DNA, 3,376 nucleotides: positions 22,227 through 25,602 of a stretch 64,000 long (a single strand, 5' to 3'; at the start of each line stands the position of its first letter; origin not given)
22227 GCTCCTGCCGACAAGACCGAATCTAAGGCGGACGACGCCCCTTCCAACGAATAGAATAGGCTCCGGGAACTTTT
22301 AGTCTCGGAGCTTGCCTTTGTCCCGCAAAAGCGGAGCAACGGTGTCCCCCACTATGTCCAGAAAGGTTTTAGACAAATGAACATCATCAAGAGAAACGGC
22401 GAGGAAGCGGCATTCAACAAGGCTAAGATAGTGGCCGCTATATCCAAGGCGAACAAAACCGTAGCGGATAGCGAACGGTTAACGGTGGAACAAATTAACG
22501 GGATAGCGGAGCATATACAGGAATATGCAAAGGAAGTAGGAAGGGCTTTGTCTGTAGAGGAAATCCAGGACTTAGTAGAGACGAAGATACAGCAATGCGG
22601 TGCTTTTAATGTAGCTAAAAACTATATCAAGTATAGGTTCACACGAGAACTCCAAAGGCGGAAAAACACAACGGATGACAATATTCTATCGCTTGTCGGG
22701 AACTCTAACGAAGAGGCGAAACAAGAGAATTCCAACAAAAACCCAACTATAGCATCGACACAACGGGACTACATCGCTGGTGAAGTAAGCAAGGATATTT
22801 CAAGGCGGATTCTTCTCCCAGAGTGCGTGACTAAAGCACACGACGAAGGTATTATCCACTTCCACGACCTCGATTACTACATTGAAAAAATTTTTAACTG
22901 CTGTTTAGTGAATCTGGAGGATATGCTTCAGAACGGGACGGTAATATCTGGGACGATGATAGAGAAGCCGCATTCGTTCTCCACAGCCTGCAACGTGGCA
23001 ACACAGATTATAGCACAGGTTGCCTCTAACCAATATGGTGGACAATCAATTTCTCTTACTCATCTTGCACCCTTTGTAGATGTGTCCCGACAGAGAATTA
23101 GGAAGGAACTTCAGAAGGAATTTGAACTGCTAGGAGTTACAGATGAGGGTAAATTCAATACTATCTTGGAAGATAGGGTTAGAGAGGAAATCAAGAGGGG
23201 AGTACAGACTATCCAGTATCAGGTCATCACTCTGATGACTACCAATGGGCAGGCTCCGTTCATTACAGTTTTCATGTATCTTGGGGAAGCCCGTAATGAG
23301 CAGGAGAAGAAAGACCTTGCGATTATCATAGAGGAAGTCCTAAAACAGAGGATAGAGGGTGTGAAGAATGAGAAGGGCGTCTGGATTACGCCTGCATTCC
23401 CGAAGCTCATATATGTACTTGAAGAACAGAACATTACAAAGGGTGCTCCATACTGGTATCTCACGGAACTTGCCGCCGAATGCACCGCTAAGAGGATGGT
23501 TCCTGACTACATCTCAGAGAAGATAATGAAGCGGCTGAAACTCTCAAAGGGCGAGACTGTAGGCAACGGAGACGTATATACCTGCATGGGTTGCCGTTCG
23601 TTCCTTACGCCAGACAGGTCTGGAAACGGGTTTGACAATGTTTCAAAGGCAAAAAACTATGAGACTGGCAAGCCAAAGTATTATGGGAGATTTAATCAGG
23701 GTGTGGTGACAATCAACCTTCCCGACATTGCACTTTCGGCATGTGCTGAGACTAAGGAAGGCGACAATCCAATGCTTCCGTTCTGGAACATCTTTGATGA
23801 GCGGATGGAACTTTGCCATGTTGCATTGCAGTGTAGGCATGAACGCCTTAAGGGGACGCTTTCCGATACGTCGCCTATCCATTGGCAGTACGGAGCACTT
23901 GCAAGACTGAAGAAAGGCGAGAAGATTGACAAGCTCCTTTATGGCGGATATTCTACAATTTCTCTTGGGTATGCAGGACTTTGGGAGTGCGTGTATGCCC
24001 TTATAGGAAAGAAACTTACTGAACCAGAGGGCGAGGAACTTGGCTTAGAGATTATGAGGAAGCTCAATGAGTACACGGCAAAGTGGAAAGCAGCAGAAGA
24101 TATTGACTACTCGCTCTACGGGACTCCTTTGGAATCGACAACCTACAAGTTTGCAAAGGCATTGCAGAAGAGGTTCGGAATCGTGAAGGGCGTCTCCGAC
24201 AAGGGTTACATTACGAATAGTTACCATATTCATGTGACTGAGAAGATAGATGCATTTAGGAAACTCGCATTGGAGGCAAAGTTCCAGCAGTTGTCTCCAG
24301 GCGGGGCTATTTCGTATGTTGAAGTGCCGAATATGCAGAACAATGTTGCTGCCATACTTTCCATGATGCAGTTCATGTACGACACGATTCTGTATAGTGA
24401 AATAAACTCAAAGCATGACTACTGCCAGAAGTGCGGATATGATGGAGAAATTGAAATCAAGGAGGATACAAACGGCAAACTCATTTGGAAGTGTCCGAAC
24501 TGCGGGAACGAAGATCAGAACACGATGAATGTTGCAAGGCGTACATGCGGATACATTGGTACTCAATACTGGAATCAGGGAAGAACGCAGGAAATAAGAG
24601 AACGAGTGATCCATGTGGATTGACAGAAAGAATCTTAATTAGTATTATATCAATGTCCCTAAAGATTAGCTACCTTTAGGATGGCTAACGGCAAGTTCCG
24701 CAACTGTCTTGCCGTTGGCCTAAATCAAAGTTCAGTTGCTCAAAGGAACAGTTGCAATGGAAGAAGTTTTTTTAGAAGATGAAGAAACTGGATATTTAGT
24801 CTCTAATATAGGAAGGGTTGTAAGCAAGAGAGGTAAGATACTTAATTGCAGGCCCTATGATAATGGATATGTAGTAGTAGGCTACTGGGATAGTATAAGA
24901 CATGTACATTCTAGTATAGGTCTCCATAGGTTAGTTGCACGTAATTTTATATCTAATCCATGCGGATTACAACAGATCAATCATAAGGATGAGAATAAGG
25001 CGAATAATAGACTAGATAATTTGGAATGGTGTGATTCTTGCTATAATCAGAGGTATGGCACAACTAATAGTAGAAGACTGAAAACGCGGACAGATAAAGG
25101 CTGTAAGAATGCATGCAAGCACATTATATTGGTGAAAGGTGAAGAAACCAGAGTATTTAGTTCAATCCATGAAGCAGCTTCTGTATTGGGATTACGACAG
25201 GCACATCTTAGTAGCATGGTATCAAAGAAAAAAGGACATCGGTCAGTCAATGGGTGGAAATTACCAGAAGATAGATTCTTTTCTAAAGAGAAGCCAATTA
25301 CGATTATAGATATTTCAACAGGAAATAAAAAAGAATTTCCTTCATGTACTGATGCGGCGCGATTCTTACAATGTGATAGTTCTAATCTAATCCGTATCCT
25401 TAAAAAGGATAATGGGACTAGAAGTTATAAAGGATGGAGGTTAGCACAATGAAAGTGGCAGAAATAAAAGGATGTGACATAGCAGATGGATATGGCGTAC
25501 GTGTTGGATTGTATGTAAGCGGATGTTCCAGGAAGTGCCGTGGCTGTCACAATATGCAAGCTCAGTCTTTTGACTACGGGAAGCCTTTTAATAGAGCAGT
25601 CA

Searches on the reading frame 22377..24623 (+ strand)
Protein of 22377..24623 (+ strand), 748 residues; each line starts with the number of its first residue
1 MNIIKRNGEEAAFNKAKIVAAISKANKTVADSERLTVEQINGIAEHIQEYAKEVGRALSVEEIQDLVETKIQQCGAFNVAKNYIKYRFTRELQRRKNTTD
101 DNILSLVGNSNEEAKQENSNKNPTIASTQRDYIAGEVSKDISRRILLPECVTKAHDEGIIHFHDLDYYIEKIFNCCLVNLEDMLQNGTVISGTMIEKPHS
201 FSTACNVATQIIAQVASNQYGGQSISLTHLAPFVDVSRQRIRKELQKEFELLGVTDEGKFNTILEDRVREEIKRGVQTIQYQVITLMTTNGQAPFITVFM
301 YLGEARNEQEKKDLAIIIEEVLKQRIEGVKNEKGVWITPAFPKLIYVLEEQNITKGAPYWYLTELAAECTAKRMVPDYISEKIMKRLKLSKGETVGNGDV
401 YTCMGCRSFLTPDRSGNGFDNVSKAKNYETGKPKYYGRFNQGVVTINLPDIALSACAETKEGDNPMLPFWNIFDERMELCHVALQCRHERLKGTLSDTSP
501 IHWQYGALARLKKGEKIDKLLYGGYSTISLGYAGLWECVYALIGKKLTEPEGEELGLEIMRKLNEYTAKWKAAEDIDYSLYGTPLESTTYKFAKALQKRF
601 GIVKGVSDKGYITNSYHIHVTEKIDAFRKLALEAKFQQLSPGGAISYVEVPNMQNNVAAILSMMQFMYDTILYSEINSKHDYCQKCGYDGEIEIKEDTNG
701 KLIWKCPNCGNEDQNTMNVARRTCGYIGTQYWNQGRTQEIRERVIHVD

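Call 12: search_protein_families(library=phrogs, proteins=[window:22377-24623:+], max_evalue=0.001)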
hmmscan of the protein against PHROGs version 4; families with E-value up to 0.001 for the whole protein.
window:22377-24623:+ (748 aa): 4 families
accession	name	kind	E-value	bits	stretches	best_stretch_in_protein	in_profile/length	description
phrog_487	-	moron, auxiliary metabolic gene and host takeover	5.8e-198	660.5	1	1-747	4-713/718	NrdD-like anaerobic ribonucleotide reductase large subunit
phrog_4218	-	DNA, RNA and nucleotide metabolism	2.6e-94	317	1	402-746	9-332/333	anaerobic ribonucleoside reductase large subunit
phrog_29160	-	DNA, RNA and nucleotide metabolism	2.9e-22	80.5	1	586-746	3-155/158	anaerobic ribonucleoside reductase large subunit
phrog_26446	-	DNA, RNA and nucleotide metabolism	7.3e-21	74.9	2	550-692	201-348/761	anaerobic ribonucleoside reductase large subunit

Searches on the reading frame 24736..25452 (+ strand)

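Call 51: search_protein_families(library=pfam, proteins=[window:24736-25452:+], max_evalue=0.01)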
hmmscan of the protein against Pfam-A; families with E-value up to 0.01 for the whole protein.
window:24736-25452:+ (238 aa): 4 families
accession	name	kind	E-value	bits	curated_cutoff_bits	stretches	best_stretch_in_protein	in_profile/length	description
PF07453.19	NUMOD1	-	1.3e-07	32.1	22.8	1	186-220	1-35/37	NUMOD1 domain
PF22083.2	I-HmuI_NUMOD-like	-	1.7e-07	31.1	27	0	191-223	3-34/46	DNA endonuclease I-HmuI-like, NUMOD-like domain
PF13392.12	HNH_3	-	6.6e-05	22.9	24.8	1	64-104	4-44/46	HNH endonuclease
PF07463.16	NUMOD4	-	0.007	17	23.4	0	19-50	12-48/49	NUMOD4 motif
